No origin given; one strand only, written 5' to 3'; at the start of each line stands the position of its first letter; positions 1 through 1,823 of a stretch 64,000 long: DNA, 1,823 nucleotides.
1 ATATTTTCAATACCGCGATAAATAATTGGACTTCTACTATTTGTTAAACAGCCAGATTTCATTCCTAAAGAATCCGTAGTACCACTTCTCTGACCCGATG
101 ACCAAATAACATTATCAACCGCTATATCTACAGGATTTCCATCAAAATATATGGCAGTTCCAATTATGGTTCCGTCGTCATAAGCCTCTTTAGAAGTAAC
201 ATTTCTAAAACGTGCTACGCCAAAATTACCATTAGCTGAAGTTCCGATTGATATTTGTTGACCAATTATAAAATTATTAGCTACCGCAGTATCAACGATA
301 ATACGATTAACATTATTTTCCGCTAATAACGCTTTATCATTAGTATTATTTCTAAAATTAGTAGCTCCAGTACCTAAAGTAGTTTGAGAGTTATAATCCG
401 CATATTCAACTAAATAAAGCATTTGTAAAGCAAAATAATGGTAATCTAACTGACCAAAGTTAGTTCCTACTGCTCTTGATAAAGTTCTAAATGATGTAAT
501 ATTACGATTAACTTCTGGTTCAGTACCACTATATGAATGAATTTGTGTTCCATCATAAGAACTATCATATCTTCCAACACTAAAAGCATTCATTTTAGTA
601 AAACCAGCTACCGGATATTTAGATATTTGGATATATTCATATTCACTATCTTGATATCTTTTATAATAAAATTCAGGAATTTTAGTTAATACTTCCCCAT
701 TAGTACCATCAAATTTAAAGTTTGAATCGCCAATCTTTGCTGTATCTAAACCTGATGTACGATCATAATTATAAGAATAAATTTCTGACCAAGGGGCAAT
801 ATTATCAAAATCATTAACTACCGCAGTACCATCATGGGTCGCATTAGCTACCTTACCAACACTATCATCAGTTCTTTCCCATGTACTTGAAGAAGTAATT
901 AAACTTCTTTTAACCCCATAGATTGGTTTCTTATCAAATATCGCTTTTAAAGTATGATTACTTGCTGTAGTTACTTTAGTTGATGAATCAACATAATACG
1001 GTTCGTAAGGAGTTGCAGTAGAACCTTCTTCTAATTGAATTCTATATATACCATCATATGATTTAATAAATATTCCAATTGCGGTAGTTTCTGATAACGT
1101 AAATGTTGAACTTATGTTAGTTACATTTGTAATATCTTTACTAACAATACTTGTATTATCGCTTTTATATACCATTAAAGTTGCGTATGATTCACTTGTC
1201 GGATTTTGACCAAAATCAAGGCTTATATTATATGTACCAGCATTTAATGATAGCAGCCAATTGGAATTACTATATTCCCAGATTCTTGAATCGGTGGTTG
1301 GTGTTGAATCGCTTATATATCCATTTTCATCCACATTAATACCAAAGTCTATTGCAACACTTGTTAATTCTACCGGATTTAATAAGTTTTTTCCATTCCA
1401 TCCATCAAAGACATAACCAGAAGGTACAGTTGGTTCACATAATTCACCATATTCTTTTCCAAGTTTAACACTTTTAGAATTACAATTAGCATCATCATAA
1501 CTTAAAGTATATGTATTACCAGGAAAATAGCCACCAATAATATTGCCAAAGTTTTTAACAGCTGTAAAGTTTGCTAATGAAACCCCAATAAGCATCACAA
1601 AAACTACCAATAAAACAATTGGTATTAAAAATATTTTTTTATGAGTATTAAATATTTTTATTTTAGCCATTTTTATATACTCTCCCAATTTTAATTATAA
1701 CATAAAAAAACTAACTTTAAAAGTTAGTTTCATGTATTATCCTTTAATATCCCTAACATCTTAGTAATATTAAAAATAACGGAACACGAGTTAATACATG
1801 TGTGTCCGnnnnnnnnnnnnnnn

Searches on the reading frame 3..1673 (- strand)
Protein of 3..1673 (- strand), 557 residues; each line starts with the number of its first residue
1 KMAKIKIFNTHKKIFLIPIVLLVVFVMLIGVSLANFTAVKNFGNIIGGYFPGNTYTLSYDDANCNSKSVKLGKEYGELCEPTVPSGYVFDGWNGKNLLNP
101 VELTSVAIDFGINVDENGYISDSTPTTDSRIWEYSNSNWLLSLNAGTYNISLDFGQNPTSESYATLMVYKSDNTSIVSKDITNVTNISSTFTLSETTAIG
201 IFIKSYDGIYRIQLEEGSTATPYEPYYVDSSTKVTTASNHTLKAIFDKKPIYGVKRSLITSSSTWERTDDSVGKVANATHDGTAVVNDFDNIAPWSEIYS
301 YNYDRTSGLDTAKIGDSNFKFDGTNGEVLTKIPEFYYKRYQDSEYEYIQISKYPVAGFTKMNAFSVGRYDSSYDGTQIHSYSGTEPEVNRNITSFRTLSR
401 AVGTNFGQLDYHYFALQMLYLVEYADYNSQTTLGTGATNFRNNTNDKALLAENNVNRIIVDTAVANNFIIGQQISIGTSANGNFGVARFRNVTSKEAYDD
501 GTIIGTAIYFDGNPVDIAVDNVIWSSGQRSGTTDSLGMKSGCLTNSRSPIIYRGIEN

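Call 22: search_protein_families(library=pfam, max_evalue=5, proteins=[window:3-1673:-])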
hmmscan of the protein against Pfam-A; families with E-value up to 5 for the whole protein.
window:3-1673:- (557 aa): 2 families
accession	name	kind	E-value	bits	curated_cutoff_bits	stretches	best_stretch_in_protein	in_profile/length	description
PF09479.16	Flg_new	-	0.00043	20.8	27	1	55-95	1-41/65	Listeria-Bacteroides repeat domain (List_Bact_rpt)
PF14289.11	DUF4369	-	0.25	12.4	25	1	299-327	22-46/91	Domain of unknown function (DUF4369)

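Call 78: search_protein_families(library=ncbifam, max_evalue=0.05, proteins=[window:3-1673:-])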
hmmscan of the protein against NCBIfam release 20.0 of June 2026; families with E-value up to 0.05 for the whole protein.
window:3-1673:- (557 aa): 1 family
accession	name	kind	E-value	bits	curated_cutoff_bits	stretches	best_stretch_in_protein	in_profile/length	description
TIGR02543.1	List_Bact_rpt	repeat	0.016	15.6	20.95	0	86-98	5-17/44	TIGR02543 family repeat protein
